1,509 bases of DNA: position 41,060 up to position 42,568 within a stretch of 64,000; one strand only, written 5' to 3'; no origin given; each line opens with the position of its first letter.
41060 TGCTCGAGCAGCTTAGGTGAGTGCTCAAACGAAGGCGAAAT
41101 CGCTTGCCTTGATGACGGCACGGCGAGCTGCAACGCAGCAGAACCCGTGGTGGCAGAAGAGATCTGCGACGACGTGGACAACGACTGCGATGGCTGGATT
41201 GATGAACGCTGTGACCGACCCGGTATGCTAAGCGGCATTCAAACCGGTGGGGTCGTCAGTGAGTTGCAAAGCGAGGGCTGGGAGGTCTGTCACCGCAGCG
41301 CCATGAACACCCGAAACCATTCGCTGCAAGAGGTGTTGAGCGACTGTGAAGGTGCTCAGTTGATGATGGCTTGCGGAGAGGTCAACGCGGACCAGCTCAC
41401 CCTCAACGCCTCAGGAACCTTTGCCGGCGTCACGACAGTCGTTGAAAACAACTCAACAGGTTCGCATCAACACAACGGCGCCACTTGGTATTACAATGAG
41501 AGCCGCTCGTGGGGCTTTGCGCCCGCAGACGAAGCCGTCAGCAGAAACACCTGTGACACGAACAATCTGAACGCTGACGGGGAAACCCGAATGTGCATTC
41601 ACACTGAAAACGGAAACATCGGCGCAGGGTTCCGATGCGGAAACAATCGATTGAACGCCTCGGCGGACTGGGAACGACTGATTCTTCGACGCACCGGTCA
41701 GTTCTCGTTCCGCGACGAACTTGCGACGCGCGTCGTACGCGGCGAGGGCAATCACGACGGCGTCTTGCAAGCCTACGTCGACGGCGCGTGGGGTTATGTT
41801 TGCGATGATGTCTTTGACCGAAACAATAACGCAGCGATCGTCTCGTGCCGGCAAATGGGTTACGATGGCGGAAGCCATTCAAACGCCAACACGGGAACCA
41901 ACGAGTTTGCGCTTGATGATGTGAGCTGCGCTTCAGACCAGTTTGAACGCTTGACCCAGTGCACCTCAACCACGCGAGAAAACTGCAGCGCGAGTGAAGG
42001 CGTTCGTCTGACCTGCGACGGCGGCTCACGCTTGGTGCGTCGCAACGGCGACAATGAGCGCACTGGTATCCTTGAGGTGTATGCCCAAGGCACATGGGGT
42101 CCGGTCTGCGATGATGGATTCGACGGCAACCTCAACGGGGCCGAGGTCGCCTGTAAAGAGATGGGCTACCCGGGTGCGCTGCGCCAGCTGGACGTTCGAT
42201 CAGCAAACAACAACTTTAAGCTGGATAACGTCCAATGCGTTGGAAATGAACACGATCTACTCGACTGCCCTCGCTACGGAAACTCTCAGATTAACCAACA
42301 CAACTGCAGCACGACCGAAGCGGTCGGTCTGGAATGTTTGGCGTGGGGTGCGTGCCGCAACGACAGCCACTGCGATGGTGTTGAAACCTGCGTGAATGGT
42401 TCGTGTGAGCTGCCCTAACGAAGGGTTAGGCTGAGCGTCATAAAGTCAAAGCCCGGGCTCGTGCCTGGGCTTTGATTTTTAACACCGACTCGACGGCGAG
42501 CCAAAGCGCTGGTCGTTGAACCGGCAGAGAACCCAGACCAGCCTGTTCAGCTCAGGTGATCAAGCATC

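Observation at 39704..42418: Nine MopE-type metal-binding repeats fused to two SRCR-like domains in one secreted lipoprotein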

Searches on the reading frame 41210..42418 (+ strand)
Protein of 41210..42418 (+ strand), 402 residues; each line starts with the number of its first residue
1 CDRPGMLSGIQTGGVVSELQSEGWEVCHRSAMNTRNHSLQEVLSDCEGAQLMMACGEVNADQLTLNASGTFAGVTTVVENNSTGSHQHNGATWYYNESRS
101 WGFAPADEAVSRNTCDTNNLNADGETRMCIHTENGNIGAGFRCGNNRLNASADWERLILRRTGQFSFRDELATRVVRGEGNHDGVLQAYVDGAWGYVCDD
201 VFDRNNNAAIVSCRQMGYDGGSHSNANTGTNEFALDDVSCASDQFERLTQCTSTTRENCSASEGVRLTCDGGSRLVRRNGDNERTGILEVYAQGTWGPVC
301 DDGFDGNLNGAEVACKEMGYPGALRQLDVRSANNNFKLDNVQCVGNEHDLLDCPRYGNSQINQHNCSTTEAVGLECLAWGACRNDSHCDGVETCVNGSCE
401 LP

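Call 8: search_solved_structures(query=window:41210-42418:+, max_evalue=0.01, show_alignments=3)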
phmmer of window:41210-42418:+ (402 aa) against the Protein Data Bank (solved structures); distinct sequences matched with E-value up to 0.01: 27.
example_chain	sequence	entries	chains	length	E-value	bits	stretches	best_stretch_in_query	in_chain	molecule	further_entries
9fmu_D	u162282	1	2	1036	1.2e-67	232.1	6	171-376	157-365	Scavenger receptor cysteine-rich type 1 protein M130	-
9nb8_A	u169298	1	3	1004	1.4e-67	231.9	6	171-376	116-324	Scavenger receptor cysteine-rich type 1 protein M130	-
8xmk_D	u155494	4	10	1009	1.5e-67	231.8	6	171-376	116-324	Scavenger receptor cysteine-rich type 1 protein M130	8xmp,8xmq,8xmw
9nb5_A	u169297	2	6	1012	1.7e-67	231.6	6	172-376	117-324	Scavenger receptor cysteine-rich type 1 protein M130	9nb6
9fhb_D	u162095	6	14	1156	4.3e-67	230.3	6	171-376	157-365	Scavenger receptor cysteine-rich type 1 protein M130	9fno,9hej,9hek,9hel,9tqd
8h7j_A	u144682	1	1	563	9.5e-33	117.2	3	184-360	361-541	Scavenger receptor cysteine-rich type 1 protein M130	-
9h0m_E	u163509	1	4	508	1.2e-26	97.1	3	174-376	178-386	PIT54 protein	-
8r83_N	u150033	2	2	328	9.2e-16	61.2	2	174-376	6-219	CD5 antigen-like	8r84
6h8m_A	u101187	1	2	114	1.1e-15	60.9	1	278-376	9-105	Neurotrypsin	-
8wyr_M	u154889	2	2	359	1.9e-15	60.2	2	173-375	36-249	Interleukin-2,CD5 antigen-like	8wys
2oy3_A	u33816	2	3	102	3.2e-12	49.6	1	279-376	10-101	Macrophage receptor MARCO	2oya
5a2e_A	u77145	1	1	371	2.4e-11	46.7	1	261-389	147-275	T-CELL DIFFERENTIATION ANTIGEN CD6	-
6sa5_A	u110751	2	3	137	2.5e-11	46.6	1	277-380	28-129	Deleted in malignant brain tumors 1 protein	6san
6sa4_A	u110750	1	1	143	6.9e-11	45.2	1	269-380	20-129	Deleted in malignant brain tumors 1 protein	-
7c00_A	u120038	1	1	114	1.3e-10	44.2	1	172-270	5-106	Scavenger receptor class A member 5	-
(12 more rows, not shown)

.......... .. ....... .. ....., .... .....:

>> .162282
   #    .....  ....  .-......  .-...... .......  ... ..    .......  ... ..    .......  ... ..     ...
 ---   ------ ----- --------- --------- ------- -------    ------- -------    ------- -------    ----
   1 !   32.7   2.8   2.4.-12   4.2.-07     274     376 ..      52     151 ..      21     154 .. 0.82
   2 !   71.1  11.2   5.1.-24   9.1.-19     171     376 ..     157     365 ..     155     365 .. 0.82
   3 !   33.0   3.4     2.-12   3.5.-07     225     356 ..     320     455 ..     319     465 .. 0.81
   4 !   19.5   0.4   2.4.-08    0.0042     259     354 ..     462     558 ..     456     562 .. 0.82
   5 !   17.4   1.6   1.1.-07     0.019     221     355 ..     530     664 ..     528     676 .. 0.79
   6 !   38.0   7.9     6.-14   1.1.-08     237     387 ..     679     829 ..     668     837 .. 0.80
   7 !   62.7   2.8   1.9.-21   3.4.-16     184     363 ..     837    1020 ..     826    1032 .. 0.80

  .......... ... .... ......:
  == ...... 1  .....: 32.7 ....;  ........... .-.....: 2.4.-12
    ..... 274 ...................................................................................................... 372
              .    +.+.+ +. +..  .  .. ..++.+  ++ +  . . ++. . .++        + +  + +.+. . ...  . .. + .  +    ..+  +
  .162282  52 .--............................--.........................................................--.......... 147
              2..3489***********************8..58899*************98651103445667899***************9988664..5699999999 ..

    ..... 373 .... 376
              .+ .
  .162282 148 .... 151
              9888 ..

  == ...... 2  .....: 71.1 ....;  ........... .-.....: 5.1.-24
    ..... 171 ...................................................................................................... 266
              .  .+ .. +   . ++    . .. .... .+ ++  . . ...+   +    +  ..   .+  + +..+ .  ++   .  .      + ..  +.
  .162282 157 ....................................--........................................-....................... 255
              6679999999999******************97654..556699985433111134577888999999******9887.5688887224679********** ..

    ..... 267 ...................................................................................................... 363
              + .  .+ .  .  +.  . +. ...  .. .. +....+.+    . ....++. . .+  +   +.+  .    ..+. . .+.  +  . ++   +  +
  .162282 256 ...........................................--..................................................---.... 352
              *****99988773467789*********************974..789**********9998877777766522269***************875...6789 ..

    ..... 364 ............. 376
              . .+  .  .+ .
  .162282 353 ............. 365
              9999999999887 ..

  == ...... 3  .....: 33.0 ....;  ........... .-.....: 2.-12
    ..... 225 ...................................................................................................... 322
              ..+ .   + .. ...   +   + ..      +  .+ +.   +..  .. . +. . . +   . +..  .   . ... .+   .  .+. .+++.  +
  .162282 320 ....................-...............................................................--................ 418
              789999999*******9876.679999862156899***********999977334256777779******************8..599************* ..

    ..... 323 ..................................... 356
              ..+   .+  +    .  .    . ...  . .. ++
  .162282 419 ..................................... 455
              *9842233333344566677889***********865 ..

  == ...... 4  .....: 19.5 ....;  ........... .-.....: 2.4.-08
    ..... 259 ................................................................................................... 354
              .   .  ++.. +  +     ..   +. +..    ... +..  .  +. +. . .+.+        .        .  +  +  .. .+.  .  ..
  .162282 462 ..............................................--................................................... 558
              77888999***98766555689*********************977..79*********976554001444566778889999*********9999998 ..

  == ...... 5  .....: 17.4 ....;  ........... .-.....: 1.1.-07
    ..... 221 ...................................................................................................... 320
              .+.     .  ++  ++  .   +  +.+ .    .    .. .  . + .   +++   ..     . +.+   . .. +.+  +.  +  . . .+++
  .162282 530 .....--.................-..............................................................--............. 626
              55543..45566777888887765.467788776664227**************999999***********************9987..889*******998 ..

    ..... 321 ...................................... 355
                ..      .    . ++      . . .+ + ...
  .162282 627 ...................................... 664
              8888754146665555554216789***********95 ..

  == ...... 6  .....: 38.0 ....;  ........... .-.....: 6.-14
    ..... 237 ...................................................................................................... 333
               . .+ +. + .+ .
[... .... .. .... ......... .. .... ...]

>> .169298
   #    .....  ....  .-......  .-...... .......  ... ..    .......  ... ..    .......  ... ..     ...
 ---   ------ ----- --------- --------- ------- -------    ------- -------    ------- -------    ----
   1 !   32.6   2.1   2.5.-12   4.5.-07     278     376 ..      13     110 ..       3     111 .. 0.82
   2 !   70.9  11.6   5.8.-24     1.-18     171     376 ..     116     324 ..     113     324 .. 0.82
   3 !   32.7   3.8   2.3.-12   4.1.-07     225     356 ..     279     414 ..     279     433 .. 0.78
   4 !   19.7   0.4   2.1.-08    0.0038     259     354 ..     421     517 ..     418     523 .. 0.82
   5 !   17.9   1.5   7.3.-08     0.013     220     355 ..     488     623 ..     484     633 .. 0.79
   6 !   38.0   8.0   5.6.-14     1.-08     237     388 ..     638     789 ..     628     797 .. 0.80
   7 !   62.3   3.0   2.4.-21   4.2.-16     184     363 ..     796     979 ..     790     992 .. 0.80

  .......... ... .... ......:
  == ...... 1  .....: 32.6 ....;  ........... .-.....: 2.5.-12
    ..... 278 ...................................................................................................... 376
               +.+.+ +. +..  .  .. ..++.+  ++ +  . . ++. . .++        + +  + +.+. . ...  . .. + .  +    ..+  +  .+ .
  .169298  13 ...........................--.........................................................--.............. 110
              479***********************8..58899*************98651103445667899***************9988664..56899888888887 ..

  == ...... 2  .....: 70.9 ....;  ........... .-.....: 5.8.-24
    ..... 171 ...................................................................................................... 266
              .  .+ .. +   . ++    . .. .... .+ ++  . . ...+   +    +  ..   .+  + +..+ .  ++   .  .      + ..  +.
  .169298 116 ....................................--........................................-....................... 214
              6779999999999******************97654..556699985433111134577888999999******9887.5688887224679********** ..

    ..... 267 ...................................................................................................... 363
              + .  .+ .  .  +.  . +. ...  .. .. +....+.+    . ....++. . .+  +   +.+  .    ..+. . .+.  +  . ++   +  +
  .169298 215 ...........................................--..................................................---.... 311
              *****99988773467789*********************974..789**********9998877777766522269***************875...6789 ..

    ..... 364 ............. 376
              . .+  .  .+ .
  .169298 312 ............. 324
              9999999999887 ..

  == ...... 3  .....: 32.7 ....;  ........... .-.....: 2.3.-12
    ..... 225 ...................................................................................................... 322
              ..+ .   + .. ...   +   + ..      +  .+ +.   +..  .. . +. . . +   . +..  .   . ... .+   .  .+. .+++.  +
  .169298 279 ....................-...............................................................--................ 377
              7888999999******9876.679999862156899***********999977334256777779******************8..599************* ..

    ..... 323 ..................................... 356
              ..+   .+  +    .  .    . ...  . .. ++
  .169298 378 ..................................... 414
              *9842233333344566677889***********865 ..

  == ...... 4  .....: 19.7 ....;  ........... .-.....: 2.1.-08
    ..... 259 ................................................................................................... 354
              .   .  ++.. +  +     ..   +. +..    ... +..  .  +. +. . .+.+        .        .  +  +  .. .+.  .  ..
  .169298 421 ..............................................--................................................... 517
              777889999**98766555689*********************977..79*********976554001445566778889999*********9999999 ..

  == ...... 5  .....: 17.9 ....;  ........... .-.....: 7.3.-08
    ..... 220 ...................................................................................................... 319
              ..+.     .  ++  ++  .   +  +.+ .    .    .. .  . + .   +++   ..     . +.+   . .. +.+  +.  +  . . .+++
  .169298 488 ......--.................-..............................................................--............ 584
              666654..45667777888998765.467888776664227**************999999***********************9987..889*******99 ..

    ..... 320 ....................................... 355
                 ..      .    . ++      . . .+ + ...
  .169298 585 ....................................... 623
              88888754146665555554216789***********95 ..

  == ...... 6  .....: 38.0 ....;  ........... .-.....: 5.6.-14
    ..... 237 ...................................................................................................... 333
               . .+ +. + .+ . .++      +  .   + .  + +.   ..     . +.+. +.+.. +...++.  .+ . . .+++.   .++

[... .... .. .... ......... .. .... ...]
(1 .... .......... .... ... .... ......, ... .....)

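Call 9: find_homologous_proteins(query=window:41213-42415:+, max_evalue=0.001)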
Query window:41213-42415:+ (401 aa): 5 proteins with E <= 0.001 among 2609 candidates.
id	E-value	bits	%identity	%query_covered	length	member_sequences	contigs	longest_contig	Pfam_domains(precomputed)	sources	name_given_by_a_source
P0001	4.3e-47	179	39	44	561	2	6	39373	-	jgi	-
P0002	8.6e-27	112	41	38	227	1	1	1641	-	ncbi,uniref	ncbi:hypothetical protein, partial [Arenimonas malthae]|uniref:hypothetical protein n=1 Tax=Arenimon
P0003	2.2e-25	108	38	40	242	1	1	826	-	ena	-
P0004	4.3e-25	107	39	36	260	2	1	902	-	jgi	jgi:hypothetical protein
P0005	7.6e-23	99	30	52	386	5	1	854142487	PF00530.24,PF15494.12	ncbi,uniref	ncbi:scavenger receptor cysteine-rich domain-containing protein DMBT1 [Ranitomeya imitator]|uniref:s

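Call 38: find_encoding_contigs(protein=P0001, flank=5000, max_places=3)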
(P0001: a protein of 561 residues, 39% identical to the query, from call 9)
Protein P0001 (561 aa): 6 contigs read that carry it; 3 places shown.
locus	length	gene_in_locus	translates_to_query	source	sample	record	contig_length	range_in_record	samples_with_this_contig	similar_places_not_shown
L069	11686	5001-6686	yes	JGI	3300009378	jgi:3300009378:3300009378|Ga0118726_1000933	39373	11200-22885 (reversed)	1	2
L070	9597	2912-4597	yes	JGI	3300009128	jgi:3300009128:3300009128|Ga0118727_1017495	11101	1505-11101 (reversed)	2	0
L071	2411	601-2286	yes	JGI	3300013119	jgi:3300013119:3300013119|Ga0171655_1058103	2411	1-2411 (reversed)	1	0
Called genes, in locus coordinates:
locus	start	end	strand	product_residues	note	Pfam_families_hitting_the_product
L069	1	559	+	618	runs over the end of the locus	-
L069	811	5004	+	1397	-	PF00932:LTD, PF08757:CotH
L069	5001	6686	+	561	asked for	-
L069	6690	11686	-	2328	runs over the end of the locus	-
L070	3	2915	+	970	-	PF08757:CotH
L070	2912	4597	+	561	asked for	-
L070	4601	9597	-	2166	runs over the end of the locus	?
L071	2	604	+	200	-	?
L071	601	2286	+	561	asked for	-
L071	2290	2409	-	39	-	?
